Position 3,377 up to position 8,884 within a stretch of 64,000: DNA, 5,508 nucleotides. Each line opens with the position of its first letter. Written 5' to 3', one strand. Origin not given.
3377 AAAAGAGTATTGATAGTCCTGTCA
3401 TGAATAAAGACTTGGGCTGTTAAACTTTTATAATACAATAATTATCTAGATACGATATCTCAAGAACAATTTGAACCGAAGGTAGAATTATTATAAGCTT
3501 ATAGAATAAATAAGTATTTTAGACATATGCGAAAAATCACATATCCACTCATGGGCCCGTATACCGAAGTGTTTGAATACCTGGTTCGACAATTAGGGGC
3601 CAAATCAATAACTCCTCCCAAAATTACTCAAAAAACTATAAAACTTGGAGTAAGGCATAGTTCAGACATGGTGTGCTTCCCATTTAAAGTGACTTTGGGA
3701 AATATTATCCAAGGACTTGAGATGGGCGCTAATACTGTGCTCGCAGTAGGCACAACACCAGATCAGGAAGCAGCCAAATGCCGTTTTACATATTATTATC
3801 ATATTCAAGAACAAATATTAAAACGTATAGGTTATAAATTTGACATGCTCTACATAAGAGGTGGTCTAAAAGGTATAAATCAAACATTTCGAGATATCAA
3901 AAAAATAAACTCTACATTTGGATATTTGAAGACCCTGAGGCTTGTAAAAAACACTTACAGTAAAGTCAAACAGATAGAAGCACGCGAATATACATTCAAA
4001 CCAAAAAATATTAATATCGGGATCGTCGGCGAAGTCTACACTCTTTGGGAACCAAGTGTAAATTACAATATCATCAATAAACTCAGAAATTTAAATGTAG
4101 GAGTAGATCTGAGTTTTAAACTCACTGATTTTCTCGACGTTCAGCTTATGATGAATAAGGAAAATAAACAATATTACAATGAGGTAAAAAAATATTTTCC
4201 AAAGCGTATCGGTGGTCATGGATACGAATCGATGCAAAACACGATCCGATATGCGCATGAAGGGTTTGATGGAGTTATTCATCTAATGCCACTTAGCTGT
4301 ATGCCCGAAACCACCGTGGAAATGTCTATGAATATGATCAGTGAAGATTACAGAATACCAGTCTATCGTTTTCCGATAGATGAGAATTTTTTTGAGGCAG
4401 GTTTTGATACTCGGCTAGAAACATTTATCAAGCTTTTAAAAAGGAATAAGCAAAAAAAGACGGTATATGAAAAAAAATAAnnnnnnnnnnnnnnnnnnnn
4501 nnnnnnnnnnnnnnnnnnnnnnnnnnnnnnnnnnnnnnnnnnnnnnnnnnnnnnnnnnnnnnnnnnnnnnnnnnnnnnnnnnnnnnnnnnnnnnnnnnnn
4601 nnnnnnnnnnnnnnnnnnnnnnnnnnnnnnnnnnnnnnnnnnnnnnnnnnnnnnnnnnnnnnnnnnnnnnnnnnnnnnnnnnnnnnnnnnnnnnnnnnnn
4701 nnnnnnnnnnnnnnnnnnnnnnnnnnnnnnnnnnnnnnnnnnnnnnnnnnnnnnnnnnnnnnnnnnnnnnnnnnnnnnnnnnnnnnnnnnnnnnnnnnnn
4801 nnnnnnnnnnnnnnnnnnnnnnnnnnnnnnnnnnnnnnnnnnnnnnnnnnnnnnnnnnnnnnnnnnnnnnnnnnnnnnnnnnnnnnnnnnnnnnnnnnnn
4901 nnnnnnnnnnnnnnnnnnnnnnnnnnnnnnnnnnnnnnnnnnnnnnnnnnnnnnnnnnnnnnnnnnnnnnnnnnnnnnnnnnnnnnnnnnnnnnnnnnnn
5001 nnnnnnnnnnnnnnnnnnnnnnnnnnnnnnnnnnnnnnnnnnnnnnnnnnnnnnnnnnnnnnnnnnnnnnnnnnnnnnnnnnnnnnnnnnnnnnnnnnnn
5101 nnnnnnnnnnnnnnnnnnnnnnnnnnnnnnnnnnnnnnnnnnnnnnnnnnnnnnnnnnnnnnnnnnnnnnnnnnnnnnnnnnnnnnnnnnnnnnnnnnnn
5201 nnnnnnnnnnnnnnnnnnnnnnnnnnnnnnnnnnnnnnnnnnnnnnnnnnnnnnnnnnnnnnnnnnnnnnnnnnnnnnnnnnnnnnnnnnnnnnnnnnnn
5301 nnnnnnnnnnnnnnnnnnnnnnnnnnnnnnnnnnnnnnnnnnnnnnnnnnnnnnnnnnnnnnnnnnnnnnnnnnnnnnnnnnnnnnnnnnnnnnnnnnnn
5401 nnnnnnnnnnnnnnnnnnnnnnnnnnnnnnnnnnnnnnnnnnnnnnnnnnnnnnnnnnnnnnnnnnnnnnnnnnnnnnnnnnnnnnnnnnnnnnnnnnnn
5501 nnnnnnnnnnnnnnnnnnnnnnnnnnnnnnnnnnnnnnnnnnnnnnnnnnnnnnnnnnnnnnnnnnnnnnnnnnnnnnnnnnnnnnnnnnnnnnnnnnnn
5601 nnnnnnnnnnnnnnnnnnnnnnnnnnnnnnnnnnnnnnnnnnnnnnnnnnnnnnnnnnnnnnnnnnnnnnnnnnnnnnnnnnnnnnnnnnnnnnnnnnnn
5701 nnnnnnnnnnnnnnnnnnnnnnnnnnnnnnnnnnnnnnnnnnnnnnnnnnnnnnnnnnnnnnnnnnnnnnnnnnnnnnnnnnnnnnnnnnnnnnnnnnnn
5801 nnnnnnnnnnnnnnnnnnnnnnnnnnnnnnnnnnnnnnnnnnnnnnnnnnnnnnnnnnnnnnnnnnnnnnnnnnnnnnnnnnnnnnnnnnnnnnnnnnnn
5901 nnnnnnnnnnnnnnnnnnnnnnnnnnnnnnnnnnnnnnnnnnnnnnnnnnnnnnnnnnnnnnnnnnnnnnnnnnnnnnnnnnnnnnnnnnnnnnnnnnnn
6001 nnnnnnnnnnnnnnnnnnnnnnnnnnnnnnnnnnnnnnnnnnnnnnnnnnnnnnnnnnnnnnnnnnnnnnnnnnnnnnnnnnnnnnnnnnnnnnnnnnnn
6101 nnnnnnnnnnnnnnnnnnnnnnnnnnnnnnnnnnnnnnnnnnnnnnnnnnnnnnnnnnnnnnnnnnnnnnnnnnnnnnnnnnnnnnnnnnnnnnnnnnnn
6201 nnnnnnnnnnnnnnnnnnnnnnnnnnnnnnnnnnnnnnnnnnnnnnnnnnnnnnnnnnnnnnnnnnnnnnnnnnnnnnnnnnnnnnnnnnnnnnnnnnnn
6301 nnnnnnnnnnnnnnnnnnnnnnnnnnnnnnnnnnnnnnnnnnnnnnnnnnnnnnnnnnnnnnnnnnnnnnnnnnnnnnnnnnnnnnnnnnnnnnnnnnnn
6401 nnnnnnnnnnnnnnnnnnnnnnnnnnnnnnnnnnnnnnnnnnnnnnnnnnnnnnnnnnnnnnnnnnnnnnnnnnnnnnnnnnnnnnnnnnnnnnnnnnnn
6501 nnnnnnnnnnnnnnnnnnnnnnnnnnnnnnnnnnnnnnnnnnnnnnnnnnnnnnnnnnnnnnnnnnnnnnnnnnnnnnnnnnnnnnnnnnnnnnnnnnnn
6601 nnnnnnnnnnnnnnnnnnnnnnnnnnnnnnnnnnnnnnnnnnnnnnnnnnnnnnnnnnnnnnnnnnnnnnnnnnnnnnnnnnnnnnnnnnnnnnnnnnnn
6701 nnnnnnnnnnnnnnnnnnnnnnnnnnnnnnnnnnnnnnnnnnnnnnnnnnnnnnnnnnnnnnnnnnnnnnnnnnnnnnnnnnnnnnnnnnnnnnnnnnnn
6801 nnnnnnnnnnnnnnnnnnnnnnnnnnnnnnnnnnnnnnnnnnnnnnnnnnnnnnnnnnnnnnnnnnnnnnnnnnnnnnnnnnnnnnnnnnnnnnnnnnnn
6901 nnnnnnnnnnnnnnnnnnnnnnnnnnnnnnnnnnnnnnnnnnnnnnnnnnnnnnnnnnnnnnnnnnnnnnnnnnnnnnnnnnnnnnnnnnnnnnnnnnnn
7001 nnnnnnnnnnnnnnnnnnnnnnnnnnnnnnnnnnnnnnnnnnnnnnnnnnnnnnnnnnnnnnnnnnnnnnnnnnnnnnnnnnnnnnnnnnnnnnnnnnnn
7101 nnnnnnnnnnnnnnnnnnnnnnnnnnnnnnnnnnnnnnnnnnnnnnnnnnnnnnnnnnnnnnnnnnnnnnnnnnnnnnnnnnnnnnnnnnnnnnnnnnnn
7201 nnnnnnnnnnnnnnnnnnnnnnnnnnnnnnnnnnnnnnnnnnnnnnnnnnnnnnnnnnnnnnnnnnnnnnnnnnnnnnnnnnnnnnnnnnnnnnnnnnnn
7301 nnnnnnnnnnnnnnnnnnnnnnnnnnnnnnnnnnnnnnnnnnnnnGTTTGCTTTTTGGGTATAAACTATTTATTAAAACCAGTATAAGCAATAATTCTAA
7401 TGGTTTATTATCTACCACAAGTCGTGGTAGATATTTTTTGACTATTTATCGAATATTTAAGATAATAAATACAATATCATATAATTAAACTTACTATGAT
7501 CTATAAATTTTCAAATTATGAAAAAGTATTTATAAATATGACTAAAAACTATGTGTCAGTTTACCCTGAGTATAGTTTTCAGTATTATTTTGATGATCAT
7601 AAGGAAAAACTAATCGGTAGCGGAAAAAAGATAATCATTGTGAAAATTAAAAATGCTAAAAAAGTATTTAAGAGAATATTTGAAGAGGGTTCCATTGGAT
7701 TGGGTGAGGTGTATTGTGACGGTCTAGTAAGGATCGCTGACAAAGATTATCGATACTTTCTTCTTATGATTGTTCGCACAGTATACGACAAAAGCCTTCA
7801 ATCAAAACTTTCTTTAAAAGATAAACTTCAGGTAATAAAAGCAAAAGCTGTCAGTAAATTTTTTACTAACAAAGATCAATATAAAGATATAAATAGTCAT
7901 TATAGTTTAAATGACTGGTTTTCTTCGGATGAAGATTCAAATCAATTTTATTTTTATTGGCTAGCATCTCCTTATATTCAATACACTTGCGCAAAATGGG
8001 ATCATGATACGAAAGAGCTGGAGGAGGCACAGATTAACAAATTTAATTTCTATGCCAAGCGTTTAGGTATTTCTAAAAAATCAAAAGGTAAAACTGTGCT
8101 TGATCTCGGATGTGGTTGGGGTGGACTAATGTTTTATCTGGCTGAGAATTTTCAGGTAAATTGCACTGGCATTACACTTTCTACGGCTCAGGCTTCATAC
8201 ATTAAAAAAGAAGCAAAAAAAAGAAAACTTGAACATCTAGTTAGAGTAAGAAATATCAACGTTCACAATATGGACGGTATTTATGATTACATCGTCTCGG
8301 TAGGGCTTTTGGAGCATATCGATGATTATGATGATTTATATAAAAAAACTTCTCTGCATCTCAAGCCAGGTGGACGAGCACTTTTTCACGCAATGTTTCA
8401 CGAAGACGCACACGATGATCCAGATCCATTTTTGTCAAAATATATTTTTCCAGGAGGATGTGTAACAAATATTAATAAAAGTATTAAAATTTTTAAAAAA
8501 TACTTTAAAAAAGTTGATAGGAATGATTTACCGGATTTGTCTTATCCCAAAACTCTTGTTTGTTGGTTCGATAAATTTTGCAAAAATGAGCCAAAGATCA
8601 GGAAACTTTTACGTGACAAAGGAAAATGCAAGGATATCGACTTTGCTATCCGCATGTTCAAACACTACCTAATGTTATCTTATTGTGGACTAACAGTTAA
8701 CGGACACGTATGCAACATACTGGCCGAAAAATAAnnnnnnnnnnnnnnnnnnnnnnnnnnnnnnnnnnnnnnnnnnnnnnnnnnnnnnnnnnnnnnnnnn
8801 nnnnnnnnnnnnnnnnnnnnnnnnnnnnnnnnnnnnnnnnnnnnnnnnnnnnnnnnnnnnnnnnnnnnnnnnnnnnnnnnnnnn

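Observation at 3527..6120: Orphan HgdC/BcrAD-type [4Fe-4S] ATPase activase operon with no dehydratase or reductase client nearby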

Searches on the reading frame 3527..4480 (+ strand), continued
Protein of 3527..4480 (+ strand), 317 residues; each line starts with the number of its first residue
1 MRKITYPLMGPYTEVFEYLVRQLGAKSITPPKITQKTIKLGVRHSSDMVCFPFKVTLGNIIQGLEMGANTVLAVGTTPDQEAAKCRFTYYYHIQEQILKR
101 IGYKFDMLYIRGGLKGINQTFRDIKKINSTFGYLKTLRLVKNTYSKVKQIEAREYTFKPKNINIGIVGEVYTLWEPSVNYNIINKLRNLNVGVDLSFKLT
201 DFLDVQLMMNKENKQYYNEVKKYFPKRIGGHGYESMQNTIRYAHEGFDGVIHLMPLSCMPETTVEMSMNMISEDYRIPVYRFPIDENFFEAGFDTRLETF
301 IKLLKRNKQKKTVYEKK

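Call 80: find_encoding_contigs(protein=P0002, flank=8000, max_places=2)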
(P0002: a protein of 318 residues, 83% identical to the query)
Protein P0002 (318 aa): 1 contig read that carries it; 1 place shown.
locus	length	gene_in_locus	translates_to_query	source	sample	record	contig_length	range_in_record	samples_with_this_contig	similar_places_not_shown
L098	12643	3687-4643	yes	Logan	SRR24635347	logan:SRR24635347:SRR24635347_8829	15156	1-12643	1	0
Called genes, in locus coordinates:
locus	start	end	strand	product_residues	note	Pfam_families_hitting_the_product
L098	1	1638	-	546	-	?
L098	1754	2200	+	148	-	-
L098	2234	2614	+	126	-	-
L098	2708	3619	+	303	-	PF13308:YARHG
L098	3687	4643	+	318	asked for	PF09989:DUF2229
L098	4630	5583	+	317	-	PF01869:BcrAD_BadFG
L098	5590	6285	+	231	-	PF05724:TPMT, PF03848:TehB, PF13489:Methyltransf_23, PF01209:Ubie_methyltran, PF02353:CMAS, PF13649:Methyltransf_25, PF13847:Methyltransf_31, PF08241:Methyltransf_11, +4 more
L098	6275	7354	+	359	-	PF04015:DUF362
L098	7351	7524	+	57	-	-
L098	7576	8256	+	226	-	PF00581:Rhodanese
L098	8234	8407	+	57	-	-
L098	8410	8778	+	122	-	PF01641:SelR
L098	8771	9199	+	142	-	PF01625:PMSR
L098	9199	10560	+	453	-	PF13570:Beta-prop_ACSF4 (weak), PF25857:DUF7957 (faint), PF13360:PQQ_2, PF25292:Beta-prop_CGLA (weak), PF13570:Beta-prop_ACSF4, PF13360:PQQ_2 (weak)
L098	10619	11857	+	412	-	PF02353:CMAS, PF13489:Methyltransf_23, PF08241:Methyltransf_11, PF08242:Methyltransf_12, PF13649:Methyltransf_25, PF13847:Methyltransf_31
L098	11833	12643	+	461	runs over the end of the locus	PF01565:FAD_binding_4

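Call 81: find_encoding_contigs(protein=P0023, flank=7000, max_places=1)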
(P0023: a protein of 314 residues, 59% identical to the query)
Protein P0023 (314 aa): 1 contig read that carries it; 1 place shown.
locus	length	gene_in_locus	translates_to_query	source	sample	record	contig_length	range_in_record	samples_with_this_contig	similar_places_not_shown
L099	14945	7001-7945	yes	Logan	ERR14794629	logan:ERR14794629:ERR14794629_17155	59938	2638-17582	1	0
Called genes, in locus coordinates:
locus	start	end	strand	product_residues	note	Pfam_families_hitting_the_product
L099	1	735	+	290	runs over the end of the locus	-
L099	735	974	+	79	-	-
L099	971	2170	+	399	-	-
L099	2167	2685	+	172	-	-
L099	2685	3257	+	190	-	-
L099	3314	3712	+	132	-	-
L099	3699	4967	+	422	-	-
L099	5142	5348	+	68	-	-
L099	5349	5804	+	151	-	-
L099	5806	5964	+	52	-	-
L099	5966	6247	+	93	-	-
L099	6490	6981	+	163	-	-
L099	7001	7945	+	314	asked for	PF09989:DUF2229 (faint)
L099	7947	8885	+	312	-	PF01869:BcrAD_BadFG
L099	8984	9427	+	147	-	PF04307:YdjM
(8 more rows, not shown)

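Call 86: search_protein_families(library=pfam, proteins=[L049:499-1413:-, L049:1636-2256:-, L049:2438-3544:-, L049:5414-5815:+, L049:8000-8404:-, L049:8700-9902:-, L049:10017-11726:-, L049:11756-12886:-], max_evalue=0.001)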
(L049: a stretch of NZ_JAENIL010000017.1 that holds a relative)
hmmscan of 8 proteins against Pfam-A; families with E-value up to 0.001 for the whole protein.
L049:499-1413:- (304 aa): 0 families

L049:1636-2256:- (206 aa): 3 families
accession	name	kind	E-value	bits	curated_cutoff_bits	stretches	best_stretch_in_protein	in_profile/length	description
PF13395.12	HNH_4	-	5e-08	33.2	22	1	120-167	1-53/54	HNH endonuclease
PF14279.12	HNH_5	-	1.6e-05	25.2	27.5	1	120-171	1-52/56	HNH endonuclease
PF01844.29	HNH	-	0.00011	22.7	21.4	1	120-152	1-34/47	HNH endonuclease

L049:2438-3544:- (368 aa): 1 family
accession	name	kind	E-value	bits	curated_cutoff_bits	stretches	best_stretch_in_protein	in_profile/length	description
PF01145.31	Band_7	-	6.8e-31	108.1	23.6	1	142-313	2-175/176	SPFH domain / Band 7 family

L049:5414-5815:+ (133 aa): 1 family
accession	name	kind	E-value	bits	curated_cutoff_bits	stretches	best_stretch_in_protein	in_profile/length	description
PF20125.4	DUF6515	-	1.3e-18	67.9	24.9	1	54-133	53-132/179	Family of unknown function (DUF6515)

L049:8000-8404:- (134 aa): 1 family
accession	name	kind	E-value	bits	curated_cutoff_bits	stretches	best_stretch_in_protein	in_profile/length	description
PF03544.19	TonB_C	-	4.5e-20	72.3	24.6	1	47-121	2-77/79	Gram-negative bacterial TonB protein C-terminal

L049:8700-9902:- (400 aa): 1 family
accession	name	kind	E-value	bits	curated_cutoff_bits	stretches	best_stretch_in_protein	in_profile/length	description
PF13372.12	Alginate_exp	-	2.5e-10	40.2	25.2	1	49-156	7-131/395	Alginate export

L049:10017-11726:- (569 aa): 3 families
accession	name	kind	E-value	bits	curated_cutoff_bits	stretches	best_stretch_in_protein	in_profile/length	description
PF00258.30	Flavodoxin_1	-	5.6e-35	121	25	1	47-178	1-143/143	Flavodoxin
PF00667.26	FAD_binding_1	-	8.2e-30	104.5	32.3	2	309-395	130-222/222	FAD binding domain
PF00175.26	NAD_binding_1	-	3.1e-16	60.4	22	1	427-533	1-108/109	Oxidoreductase NAD-binding domain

L049:11756-12886:- (376 aa): 2 families
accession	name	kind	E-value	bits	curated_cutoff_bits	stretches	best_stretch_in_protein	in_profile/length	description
PF01077.27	NIR_SIR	-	1.9e-33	115.6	27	2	6-128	36-155/158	Nitrite and sulphite reductase 4Fe-4S domain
PF03460.22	NIR_SIR_ferr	-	1.3e-23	82.9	24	1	154-219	1-67/69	Nitrite/Sulfite reductase ferredoxin-like half domain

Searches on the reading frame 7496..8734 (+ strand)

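Call 3: search_protein_families(library=pfam, proteins=[window:7496-8734:+], max_evalue=0.01)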
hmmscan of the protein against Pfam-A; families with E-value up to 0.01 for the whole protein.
window:7496-8734:+ (412 aa): 13 families
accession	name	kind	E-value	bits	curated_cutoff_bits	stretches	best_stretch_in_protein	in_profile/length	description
PF02353.26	CMAS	-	5.6e-49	167.3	27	1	127-394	5-258/273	Mycolic acid cyclopropane synthetase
PF08242.18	Methyltransf_12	-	2e-13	51.3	30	1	202-294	1-97/98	Methyltransferase domain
PF13649.12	Methyltransf_25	-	3.1e-13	50.6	27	1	201-293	1-97/97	Methyltransferase domain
PF13489.12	Methyltransf_23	-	7.4e-13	49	27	1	194-300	19-119/164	Methyltransferase domain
PF08241.18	Methyltransf_11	-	2.7e-12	47.6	21.2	1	202-297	1-95/95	Methyltransferase domain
PF13847.12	Methyltransf_31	-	3.5e-11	43.4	27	1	196-298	2-110/145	Methyltransferase domain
PF03848.20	TehB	-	1.9e-06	27.9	20.4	1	197-305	30-140/193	Tellurite resistance protein TehB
PF05175.20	MTS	-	4.7e-05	23.5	23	1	196-268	30-104/170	Methyltransferase small domain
PF07021.18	MetW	-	0.00046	20.3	21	1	197-232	13-48/193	Methionine biosynthesis protein MetW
PF02390.23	Methyltransf_4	-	0.0011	18.9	24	1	199-261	3-60/173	Putative methyltransferase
PF01728.25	FtsJ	-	0.0018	18.6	24.1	1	191-238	17-60/181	FtsJ-like methyltransferase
PF01209.24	Ubie_methyltran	-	0.0023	17.8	20.1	1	192-295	42-149/233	ubiE/COQ5 methyltransferase family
PF13679.12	Methyltransf_32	-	0.004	17.6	27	1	193-257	21-90/143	Methyltransferase domain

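Call 4: search_protein_families(library=ncbifam, proteins=[window:7496-8734:+], max_evalue=0.01)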
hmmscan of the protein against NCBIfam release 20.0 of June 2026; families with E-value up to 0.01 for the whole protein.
window:7496-8734:+ (412 aa): 36 families (the best 25 are shown)
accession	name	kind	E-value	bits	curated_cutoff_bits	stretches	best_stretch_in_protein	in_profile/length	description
NF008686.0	PRK11705.1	equivalog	3e-54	184.5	400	1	43-394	33-353/383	cyclopropane fatty acyl phospholipid synthase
NF053839.1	CPFASynBruc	equivalog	7e-51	173.5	600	1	38-400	28-371/410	cyclopropane fatty acid synthase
NF040703.1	cyclopro_CfaB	exception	9.7e-32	110.2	650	1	147-375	113-346/393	C17 cyclopropane fatty acid synthase CfaB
NF040660.1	mycolic_MTase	equivalog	2.7e-26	92.8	390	1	128-361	4-239/283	cyclopropane mycolic acid synthase family methyltransferase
TIGR01983.1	UbiG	equivalog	3.5e-11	42.9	102.95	1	182-299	45-153/228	bifunctional 2-polyprenyl-6-hydroxyphenol methylase/3-demethylubiquinol 3-O-methyltransferase UbiG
NF008992.0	PRK12335.1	equivalog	1.5e-08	34.2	303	1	193-274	118-198/289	SAM-dependent methyltransferase TehB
NF045667.1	MTase_DVU1556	equivalog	3.7e-08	33.1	155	1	192-305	17-127/213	DVU_1556 family methyltransferase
NF041675.1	sarc_dimgly_tmase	equivalog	4.9e-08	33.2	550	1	144-302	17-174/278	sarcosine/dimethylglycine N-methyltransferase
NF041943.1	GPPMT_Stmyces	equivalog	8.8e-08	32.3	400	1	185-304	67-186/272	geranyl diphosphate 2-C-methyltransferase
NF043040.1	corrin_prot_MT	hypoth_equivalog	5.4e-07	29.3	180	1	195-294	39-144/216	corrinoid protein-associated methyltransferase CpaM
TIGR00477.1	tehB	equivalog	9.3e-07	28.4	219.5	1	198-302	74-179/238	tellurite resistance methyltransferase TehB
NF045649.1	2X_seleno_MduS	exception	1.3e-06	27.6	380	1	185-356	29-209/338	methyltransferase domain-containing selenoprotein MduS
NF011650.0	PRK15068.1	equivalog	1.6e-06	27.3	209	1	195-303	120-231/324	tRNA 5-methoxyuridine(34)/uridine 5-oxyacetic acid(34) synthase CmoB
NF045825.1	FAmtase_mtf2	equivalog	2.3e-06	27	400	1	196-302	57-163/248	fatty-acid O-methyltransferase Mtf2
TIGR02072.1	BioC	equivalog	1.2e-05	25.3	184.95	1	195-304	32-139/244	malonyl-ACP O-methyltransferase BioC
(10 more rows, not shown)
